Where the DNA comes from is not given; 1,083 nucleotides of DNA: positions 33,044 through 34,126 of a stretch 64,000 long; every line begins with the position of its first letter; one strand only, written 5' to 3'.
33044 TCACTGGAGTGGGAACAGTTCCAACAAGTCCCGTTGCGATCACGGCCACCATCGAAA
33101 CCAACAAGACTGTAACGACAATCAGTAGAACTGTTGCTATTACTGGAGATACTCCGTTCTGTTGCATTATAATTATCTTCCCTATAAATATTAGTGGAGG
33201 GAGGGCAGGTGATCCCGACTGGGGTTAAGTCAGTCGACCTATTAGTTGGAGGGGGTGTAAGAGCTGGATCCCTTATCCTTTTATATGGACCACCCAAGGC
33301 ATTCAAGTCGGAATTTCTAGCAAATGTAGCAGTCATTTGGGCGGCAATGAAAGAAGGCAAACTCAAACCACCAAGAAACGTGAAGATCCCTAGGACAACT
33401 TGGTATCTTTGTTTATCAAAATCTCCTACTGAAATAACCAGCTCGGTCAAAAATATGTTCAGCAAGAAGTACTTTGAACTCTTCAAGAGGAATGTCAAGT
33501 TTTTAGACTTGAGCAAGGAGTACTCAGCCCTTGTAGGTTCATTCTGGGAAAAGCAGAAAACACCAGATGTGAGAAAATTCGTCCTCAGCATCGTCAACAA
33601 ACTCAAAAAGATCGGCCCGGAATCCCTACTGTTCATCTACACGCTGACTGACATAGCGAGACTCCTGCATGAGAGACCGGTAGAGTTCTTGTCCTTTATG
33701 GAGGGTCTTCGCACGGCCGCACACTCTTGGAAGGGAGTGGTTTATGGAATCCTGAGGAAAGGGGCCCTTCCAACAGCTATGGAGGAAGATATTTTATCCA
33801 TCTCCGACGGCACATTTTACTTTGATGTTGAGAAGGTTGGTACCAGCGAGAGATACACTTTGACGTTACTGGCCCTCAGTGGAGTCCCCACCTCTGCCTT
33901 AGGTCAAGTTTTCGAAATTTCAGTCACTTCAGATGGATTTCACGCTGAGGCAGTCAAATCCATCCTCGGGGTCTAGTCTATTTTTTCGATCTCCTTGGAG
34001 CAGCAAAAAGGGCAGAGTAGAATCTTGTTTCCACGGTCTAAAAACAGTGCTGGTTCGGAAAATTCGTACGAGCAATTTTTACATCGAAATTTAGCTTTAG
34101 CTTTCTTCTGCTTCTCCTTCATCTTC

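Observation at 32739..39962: Non-canonical type IV filament locus combining an ArlH-like pseudo-ATPase, a TadZ/CpaE-like MinD ATPase, and ArlI/ArlJ, with no ArlF/G/X/CDE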

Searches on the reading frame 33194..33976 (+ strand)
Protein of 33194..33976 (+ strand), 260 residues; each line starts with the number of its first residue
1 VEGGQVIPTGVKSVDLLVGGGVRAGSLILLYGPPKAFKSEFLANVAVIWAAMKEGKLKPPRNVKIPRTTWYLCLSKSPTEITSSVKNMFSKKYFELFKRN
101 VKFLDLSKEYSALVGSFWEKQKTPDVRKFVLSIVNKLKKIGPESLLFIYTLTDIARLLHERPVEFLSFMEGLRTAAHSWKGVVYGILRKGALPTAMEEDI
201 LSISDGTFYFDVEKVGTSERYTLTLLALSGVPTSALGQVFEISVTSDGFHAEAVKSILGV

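Call 3: search_protein_families(library=pfam, proteins=[window:33194-33976:+], max_evalue=0.01)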
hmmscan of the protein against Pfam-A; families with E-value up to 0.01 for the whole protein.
window:33194-33976:+ (260 aa): 1 family
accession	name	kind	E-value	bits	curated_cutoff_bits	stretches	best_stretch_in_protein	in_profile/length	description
PF13481.12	AAA_25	-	1.4e-06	28.5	27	1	13-153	21-154/195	AAA domain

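Call 4: search_protein_families(library=ncbifam, proteins=[window:33194-33976:+], max_evalue=0.01)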
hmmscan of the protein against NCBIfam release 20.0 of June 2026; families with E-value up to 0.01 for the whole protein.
window:33194-33976:+ (260 aa): 3 families
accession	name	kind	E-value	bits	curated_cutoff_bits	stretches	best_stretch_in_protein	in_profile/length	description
NF004723.0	PRK06067.1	subfamily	3.2e-06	26.8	194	1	5-231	14-215/243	flagellar accessory protein FlaH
NF006861.0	PRK09361.1-1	equivalog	8.5e-06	25.5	278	1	5-53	3-51/235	DNA repair and recombination protein RadB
TIGR00416.1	sms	equivalog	0.004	16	403.05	1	8-50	77-119/454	DNA repair protein RadA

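Call 9: find_homologous_proteins(query=window:33194-33976:+, max_evalue=0.001)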
Query window:33194-33976:+ (260 aa): 7 proteins with E <= 0.001 among 3198 candidates.
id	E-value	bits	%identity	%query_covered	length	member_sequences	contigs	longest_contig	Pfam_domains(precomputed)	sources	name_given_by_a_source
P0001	4.3e-162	556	100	98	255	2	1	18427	PF23442.2,PF13481.13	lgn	-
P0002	1.5e-121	423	73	98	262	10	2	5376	-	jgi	jgi:archaellum biogenesis ATPase FlaH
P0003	3.0e-120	419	73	98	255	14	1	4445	-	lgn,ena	-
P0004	5.0e-118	411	71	100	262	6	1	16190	-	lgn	-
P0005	1.9e-116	406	70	98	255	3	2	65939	PF23442.2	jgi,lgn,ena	-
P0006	3.6e-89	317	58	99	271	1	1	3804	-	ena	-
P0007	1.2e-88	315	59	97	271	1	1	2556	-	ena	-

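Call 10: find_encoding_contigs(protein=P0005, flank=10000, max_places=3)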
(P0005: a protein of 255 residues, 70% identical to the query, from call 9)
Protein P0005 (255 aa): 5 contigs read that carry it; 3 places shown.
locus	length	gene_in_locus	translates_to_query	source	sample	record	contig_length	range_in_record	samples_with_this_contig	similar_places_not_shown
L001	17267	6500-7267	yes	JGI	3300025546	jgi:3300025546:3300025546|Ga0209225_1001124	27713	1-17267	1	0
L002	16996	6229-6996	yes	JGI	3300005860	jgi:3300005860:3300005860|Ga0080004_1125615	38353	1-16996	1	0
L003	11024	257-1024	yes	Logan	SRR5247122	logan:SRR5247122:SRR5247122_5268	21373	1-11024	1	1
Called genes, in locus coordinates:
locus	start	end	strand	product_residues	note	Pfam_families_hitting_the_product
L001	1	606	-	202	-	?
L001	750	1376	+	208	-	PF01965:DJ-1_PfpI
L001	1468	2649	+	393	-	PF01979:Amidohydro_1, PF07969:Amidohydro_3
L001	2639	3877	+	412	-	PF05221:AdoHcyase, PF00670:AdoHcyase_NAD, PF02826:2-Hacid_dh_C, PF07991:KARI_N (weak)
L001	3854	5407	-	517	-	PF02919:Topoisom_I_N, PF01028:Topoisom_I, PF14370:Topo_C_assoc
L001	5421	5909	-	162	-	-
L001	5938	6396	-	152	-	PF07790:Pilin_N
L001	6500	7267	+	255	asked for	PF23442:DUF7125 (faint)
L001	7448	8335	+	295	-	PF00142:Fer4_NifH, PF01656:CbiA, PF02374:ArsA_ATPase, PF06564:CBP_BcsQ, PF10609:ParA, PF13614:AAA_31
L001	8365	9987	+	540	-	PF23990:PilB3_N, PF00437:T2SSE, PF27713:UCP018868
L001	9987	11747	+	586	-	PF00482:T2SSF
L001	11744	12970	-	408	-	PF23414:Beta-prop_EML_2, PF23381:Beta-prop_IFT122_1st, PF24807:WD40_CDC20-Fz (weak), PF24814:WD40_Prp19 (weak), PF24817:WD40_WDHD1_1st, PF25175:Beta-prop_WDR5, PF25174:Beta-prop_THOC3, PF23414:Beta-prop_EML_2 (weak), +14 more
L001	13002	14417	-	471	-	PF04230:PS_pyruv_trans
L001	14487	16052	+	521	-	PF00465:Fe-ADH, PF13685:Fe-ADH_2, PF25137:ADH_Fe_C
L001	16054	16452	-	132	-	-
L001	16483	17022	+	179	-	PF03266:NTPase_1, PF03308:MeaB (faint), PF10649:DUF2478 (weak), PF13245:AAA_19 (faint), PF13401:AAA_22 (weak)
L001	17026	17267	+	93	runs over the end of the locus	PF00935:Ribosomal_L44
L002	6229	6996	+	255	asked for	PF23442:DUF7125 (faint)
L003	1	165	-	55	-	?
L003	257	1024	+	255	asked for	PF23442:DUF7125 (faint)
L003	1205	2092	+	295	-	PF00142:Fer4_NifH, PF01656:CbiA, PF02374:ArsA_ATPase, PF06564:CBP_BcsQ, PF10609:ParA, PF13614:AAA_31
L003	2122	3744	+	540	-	PF23990:PilB3_N, PF00437:T2SSE, PF27713:UCP018868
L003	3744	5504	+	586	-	PF00482:T2SSF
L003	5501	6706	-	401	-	PF23414:Beta-prop_EML_2, PF24814:WD40_Prp19 (weak), PF24817:WD40_WDHD1_1st, PF25175:Beta-prop_WDR5, PF23381:Beta-prop_IFT122_1st, PF24807:WD40_CDC20-Fz (weak), PF25174:Beta-prop_THOC3, PF23414:Beta-prop_EML_2 (weak), +14 more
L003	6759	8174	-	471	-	PF04230:PS_pyruv_trans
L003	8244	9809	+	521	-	PF00465:Fe-ADH, PF13685:Fe-ADH_2, PF25137:ADH_Fe_C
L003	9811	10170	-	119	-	PF13273:DUF4064 (faint)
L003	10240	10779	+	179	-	PF03266:NTPase_1, PF03308:MeaB (faint), PF10649:DUF2478 (weak), PF13245:AAA_19 (faint), PF13401:AAA_22 (weak)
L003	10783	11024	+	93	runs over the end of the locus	PF00935:Ribosomal_L44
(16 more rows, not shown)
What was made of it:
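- Checked: In L001-L003 two unrelated genes separate it from the locus (call 10).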

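Call 11: find_encoding_contigs(protein=P0004, flank=10000, max_places=3)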
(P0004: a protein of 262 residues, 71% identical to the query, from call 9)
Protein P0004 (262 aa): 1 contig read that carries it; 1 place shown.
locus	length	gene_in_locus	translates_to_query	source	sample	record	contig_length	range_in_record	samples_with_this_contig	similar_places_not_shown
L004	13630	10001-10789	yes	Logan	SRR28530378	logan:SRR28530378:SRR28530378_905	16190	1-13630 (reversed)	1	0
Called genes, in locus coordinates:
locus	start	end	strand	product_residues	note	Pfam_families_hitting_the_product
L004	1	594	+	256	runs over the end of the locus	PF00573:Ribosomal_L4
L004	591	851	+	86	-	PF00276:Ribosomal_L23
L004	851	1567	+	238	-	PF03947:Ribosomal_L2_C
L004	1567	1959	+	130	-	PF00203:Ribosomal_S19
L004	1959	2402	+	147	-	PF00237:Ribosomal_L22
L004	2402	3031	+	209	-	PF07650:KH_2, PF00189:Ribosomal_S3_C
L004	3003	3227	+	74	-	PF00831:Ribosomal_L29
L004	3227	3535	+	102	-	PF01253:SUI1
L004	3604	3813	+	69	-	PF01868:RNase_P-MRP_p29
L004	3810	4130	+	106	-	PF00366:Ribosomal_S17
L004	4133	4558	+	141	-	PF00238:Ribosomal_L14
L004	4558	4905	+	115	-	PF16906:Ribosomal_L26, PF00467:KOW, PF23284:KOW2_Spt5 (weak)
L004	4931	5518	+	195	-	PF01965:DJ-1_PfpI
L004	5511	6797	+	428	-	PF01979:Amidohydro_1, PF07969:Amidohydro_3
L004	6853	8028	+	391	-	PF05221:AdoHcyase, PF00670:AdoHcyase_NAD, PF02826:2-Hacid_dh_C, PF02254:TrkA_N (faint), PF07991:KARI_N (weak)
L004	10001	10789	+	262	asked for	-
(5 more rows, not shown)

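Call 14: search_solved_structures(query=window:33194-33976:+, max_evalue=10, show_alignments=2)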
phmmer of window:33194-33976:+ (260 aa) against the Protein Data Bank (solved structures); distinct sequences matched with E-value up to 10: 14.
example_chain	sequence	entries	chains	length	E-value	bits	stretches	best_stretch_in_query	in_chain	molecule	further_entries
9d46_C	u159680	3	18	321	0.062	16.3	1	7-47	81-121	DNA repair protein RAD51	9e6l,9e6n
1szp_A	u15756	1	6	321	0.062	16.3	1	7-47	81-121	DNA repair protein RAD51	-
9b2d_C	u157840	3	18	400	0.082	15.9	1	7-47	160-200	DNA repair protein RAD51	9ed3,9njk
3lda_A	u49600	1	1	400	0.082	15.9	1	7-47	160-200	DNA repair protein RAD51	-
9q2c_G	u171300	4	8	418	0.087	15.8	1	7-47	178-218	DNA repair protein RAD51 homolog | DNA repair protein RAD51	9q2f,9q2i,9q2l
2cvf_A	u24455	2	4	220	0.1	15.6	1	7-45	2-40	DNA repair and recombination protein radB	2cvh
7jy6_A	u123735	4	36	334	0.18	14.7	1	5-56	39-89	Protein RecA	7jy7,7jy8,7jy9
1n03_A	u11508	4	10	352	0.2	14.6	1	5-56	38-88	RecA protein | REC A | Protein RecA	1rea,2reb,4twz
2rec_A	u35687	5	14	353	0.2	14.6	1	5-56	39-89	RECA | Protein RecA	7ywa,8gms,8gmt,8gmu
9uoo_A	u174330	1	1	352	0.2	14.6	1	5-56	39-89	Protein RecA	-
1u94_A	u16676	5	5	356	0.2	14.6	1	5-56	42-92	RecA protein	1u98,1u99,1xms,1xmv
8trg_A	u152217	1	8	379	0.22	14.4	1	5-56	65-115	Protein RecA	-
7qv8_A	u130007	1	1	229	0.29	14.1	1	7-44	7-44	DNA repair protein RAD51 homolog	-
28zu_F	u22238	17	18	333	1.5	11.8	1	125-171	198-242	Eukaryotic translation initiation factor 2 subunit 2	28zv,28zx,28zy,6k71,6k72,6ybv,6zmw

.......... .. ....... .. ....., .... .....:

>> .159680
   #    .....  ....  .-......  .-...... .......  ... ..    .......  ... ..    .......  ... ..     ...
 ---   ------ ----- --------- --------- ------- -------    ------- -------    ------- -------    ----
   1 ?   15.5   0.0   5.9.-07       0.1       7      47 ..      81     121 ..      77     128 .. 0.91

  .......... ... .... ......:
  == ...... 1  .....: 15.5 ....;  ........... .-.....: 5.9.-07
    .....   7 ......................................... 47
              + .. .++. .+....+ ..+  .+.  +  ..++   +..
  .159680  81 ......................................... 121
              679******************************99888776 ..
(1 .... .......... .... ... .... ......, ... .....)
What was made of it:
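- Tried and rejected: It gave only insignificant Rad51/RadB P-loop matches (call 14).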

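Call 25: search_protein_representatives(protein=window:33194-33976:+)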
Query: 260 residues. Proteins with E-value up to 0.001 (for the whole library): 94; up to 1e-10: 49; up to 1e-30: 2. The best 94 are listed.
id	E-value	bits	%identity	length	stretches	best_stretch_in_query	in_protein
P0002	4.7e-122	422.9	73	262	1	5-260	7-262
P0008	5.8e-45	170.4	37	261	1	7-259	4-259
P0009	2.2e-30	122.6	39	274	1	7-221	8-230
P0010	1.8e-27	113.1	35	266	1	7-216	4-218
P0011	3.0e-27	112.3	33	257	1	7-249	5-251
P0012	3.8e-27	112.0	34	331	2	5-113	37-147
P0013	8.5e-27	110.9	34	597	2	5-113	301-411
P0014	3.4e-26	108.9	32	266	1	7-258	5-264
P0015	5.1e-24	101.8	30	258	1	6-257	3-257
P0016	9.9e-24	100.8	31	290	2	3-112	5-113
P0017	3.1e-23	99.2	31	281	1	3-256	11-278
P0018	1.1e-22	97.4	33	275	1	3-221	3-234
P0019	4.4e-22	95.4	45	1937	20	216-248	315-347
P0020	6.2e-21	91.6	32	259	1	7-233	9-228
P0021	1.4e-20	90.5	30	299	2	7-120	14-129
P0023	1.9e-17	80.2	29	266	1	7-258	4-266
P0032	3.5e-14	69.6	30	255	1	7-244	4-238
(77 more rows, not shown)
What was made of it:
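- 33194..33976 (+): Single-domain KaiC-like RecA-superfamily protein with degenerate Walker A (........) and no Walker B Asp (FIYTLTD); a predicted pseudo-ATPase. The likely true start is GTG 33209, preceded by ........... Family size: 94 representative clusters among 1.84e9 proteins (call 25).
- On T4P-linked single-domain KaiC-like family (PF06745 + DUF7125; cf. arCOG01175 'inactivated'): The window protein finds 94 representative clusters (call 25).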

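Call 27: search_protein_families(library=pfam, alignment_id=A2, max_evalue=0.001)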
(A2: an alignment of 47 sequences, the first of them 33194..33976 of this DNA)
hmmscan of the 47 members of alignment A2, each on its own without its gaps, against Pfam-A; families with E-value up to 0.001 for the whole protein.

A. member 1, window:33194-33976:+ (260 aa): 1 family
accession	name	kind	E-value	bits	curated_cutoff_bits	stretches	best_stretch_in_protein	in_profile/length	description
PF13481.12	AAA_25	-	1.4e-06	28.5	27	1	13-153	21-154/195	AAA domain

B. families by the number of members that match (of 47 scanned): 9 families
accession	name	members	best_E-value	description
PF06745.19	ATPase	45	2.7e-14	KaiC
PF13481.12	AAA_25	10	1.4e-06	AAA domain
PF05625.17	PAXNEB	8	2e-06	PAXNEB protein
PF08423.17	Rad51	7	6.9e-06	Rad51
PF03796.21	DnaB_C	3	2.6e-05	DnaB-like helicase C terminal domain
PF23442.1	DUF7125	3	4.2e-05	Family of unknown function (DUF7125)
PF13191.12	AAA_16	1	0.00045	AAA ATPase domain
PF20703.3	nSTAND1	1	0.00067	Novel STAND NTPase 1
PF05763.18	DUF835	1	0.00094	Protein of unknown function (DUF835)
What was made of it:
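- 33194..33976 (+): 45 of 47 aligned relatives hit Pfam KaiC PF06745 (call 27).
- On T4P-linked single-domain KaiC-like family (PF06745 + DUF7125; cf. arCOG01175 'inactivated'): 45 of 47 aligned relatives hit PF06745 (call 27).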

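Call 28: search_solved_structures(query=A2, max_evalue=0.01, show_alignments=1)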
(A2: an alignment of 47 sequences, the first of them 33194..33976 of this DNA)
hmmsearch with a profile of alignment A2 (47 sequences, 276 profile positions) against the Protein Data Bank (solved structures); distinct sequences matched with E-value up to 0.01: 120 (the best 60 are shown).
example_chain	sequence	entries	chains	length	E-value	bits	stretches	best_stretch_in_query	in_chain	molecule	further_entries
8zn5_B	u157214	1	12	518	6.9e-21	77.8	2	3-267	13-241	KaiC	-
8db3_A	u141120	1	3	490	5.6e-18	68.2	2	3-51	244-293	Circadian clock protein KaiC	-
8dba_A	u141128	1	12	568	1.3e-17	67.1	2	3-50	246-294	Circadian clock protein KaiC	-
8fwi_A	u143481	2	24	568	3.5e-17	65.6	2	3-50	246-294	Circadian clock protein KaiC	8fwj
7dy1_A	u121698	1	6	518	3.9e-15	58.9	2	3-48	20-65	Circadian clock protein kinase KaiC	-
4o0m_A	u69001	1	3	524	4.1e-15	58.8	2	3-48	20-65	Circadian clock protein kinase KaiC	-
5jwq_A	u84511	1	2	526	4.9e-15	58.6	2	3-48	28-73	Circadian clock protein kinase KaiC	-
8zn6_F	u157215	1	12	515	1.5e-14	57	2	3-51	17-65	KaiC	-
2w0m_A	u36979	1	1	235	2.6e-14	56.2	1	2-244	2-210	SSO2452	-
8jon_A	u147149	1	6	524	5.1e-14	55.2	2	3-46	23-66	Circadian clock oscillator protein KaiC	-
8zn7_D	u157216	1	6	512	2.8e-13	52.8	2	3-43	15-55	KaiC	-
3k0c_A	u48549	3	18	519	4.2e-12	49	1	4-56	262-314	Circadian clock protein kinase KaiC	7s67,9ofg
7x1y_A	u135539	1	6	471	4.8e-12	48.8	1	4-57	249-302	Circadian clock oscillator protein KaiC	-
7dyi_A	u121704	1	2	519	6.1e-12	48.4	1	4-56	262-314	Circadian clock protein kinase KaiC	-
7dye_A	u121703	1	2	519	7.1e-12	48.2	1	4-56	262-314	Circadian clock protein kinase KaiC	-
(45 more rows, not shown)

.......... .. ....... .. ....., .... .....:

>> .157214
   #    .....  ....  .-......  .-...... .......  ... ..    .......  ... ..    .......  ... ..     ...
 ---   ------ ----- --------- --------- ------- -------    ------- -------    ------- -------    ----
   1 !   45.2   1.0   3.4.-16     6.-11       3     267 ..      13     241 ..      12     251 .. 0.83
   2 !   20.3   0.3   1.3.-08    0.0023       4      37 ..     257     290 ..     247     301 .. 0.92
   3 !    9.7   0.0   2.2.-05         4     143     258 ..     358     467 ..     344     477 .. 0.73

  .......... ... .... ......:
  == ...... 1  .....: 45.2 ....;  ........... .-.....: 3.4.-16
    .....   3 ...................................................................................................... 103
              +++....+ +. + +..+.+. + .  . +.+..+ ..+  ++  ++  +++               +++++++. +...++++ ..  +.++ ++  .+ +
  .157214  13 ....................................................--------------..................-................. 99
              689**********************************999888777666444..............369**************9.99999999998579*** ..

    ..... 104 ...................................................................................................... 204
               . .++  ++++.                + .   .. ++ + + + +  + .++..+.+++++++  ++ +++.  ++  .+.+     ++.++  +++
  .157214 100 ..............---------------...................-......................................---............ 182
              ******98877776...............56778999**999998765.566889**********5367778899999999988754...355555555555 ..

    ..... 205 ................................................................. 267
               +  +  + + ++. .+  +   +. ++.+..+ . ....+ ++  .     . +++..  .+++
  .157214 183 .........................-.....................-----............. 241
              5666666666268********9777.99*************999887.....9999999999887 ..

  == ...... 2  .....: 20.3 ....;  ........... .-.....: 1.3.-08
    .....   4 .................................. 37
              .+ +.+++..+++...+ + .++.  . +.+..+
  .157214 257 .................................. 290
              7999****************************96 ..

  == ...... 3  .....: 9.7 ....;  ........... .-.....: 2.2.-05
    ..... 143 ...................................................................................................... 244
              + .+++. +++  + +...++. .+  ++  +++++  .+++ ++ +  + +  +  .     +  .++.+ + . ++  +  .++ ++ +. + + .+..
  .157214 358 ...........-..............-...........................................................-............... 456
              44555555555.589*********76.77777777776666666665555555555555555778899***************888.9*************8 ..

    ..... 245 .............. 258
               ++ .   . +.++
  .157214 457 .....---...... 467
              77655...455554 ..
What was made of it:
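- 33194..33976 (+): Profile against PDB: KaiC 77.8 bits, SSO2452 56, FlaH 38.8 (call 28).
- On ArlH/FlaH (arCOG04148): The family profile scores FlaH 4YDS at 38.8 bits, below KaiC at 77.8 and SSO2452 at 56 (call 28).
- Tried and rejected: A family profile was needed (call 28).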

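Call 33: find_related_loci(query=A3, collection=genome_contigs, flank=10000)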
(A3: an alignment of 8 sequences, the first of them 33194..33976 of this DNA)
Query A3 (260 aa) in genome_contigs; peptide patterns used: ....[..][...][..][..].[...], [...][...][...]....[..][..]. (x = any residue, [..] = any of these).
55 stretches matched a pattern; 2 encode a relative of the query (tblastn E <= 1e-3); 2 distinct loci.
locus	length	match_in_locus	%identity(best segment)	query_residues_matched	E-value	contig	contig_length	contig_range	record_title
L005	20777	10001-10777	73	2-260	5e-129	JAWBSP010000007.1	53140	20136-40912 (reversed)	MAG: Candidatus Hadarchaeales archaeon isolate JZ-1_201709_bins_109 JZ-1_201709_bins_109_scaffold_7, whole genome shotgu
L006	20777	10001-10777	71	2-260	5e-128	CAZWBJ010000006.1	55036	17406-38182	MAG TPA_asm: Candidatus Hadarchaeota archaeon isolate SRP104967_co1_44 genome assembly, contig: NODE_155_length_55036_co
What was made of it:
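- Hadarchaeales/Hadarchaeota MAGs (call 33).
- Tried and rejected: The narrower A3 found only two Hadarchaeota MAGs (call 33).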
